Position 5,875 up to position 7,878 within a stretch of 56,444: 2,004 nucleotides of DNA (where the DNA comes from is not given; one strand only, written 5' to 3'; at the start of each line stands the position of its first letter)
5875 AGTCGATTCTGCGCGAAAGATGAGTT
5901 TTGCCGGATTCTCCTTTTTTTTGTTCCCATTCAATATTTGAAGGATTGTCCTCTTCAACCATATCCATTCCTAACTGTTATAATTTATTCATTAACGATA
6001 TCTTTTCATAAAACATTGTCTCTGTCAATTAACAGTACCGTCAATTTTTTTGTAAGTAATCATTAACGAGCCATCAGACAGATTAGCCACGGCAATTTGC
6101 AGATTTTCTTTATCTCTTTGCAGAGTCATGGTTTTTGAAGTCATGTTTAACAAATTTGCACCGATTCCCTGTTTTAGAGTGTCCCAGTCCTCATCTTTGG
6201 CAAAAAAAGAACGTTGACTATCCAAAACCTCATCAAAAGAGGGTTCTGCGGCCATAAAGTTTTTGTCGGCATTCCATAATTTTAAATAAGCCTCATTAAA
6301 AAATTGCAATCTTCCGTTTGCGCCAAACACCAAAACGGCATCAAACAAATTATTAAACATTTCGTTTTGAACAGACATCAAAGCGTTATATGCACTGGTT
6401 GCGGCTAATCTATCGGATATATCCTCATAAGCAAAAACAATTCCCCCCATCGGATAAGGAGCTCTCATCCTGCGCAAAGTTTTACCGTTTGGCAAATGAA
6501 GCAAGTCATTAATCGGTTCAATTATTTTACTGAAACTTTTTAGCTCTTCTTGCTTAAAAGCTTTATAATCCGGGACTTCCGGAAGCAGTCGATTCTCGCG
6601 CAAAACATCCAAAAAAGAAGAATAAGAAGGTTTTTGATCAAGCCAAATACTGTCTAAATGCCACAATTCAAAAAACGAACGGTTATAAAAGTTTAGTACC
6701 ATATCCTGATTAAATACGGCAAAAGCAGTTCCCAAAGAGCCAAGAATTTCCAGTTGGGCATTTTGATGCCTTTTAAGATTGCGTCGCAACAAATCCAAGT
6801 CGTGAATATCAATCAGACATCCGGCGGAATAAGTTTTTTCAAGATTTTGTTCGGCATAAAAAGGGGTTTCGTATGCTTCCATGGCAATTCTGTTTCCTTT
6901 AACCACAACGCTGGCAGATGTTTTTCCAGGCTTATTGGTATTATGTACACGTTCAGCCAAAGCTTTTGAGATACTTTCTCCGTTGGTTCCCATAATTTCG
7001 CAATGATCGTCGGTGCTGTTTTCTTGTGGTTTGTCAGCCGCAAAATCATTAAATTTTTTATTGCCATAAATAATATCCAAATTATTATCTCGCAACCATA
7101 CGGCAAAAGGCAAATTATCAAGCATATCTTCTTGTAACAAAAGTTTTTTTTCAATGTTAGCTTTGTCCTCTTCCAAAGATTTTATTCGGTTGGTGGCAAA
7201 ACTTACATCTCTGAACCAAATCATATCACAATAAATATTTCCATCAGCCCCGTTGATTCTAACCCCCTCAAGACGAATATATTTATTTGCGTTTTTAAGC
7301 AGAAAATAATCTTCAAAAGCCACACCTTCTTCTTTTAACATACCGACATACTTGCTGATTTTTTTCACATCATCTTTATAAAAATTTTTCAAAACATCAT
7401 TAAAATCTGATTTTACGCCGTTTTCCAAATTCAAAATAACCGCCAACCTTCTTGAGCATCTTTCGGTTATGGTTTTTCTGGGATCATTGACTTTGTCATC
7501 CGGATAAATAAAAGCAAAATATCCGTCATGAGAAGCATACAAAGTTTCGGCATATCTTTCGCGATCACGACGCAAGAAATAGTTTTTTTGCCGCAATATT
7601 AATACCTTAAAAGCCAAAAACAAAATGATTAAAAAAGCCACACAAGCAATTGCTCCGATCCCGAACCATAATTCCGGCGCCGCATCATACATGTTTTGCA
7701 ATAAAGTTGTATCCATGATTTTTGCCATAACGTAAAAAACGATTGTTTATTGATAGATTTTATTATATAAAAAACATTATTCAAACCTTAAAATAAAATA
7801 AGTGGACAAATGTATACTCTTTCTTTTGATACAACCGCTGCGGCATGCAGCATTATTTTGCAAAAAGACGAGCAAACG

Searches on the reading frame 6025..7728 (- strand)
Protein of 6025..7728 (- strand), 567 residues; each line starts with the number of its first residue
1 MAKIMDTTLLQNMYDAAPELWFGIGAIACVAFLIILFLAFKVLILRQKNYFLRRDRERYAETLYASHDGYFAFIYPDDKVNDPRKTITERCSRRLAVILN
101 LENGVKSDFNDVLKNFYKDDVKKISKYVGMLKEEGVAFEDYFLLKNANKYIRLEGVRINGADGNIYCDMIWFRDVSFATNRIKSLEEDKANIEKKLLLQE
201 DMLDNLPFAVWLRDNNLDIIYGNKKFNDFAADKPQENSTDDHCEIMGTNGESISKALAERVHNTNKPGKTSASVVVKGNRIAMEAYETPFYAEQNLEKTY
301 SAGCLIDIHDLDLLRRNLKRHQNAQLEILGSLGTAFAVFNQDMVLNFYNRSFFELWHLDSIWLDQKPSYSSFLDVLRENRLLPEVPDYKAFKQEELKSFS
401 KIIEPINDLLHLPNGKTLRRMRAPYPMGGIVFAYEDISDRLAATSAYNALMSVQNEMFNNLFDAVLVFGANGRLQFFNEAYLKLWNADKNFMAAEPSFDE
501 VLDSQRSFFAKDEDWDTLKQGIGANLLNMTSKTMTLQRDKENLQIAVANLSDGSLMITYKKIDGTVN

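Call 80: search_protein_families(library=pfam, proteins=[window:6025-7728:-], max_evalue=0.00001)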
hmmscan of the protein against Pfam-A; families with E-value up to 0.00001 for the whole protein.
window:6025-7728:- (567 aa): 2 families
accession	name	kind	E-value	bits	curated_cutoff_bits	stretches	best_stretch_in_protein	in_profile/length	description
PF12860.13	PAS_7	-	5.4e-16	59.2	27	1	332-443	4-113/115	PAS fold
PF13188.13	PAS_8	-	3.5e-07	30.3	21.8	0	200-229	4-33/65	PAS domain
